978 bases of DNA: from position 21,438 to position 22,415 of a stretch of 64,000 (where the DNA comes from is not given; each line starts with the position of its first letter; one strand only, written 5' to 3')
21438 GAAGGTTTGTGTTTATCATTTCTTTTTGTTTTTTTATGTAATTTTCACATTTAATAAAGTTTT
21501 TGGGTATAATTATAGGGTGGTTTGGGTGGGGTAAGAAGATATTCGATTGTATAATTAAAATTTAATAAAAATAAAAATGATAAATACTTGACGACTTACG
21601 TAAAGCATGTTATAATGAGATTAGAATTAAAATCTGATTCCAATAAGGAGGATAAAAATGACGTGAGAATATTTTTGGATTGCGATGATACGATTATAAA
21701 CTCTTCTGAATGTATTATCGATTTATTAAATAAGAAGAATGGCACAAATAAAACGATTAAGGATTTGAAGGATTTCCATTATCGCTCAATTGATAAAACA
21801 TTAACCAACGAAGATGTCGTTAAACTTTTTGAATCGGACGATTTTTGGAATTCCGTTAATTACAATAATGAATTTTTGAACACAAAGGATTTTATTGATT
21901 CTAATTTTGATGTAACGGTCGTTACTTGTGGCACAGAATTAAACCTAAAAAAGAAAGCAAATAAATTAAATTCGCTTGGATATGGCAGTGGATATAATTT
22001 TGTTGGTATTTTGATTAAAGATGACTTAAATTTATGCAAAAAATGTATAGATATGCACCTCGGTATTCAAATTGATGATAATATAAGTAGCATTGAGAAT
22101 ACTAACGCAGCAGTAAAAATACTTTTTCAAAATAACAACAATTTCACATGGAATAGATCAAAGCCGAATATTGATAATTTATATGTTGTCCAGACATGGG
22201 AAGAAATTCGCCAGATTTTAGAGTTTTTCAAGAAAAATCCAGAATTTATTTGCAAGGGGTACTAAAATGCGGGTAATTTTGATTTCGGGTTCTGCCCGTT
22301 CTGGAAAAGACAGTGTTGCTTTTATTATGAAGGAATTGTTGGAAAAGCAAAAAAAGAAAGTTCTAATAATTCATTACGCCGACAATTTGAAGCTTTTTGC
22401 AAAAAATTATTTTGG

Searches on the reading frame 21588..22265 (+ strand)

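Call 75: search_protein_families(library=phrogs, proteins=[window:21588-22265:+], max_evalue=0.0001)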
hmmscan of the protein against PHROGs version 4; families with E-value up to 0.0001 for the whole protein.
window:21588-22265:+ (225 aa): 1 family
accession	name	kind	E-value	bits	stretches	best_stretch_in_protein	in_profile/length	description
phrog_420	-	unknown function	8.6e-05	23.2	0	16-218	4-209/267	unknown function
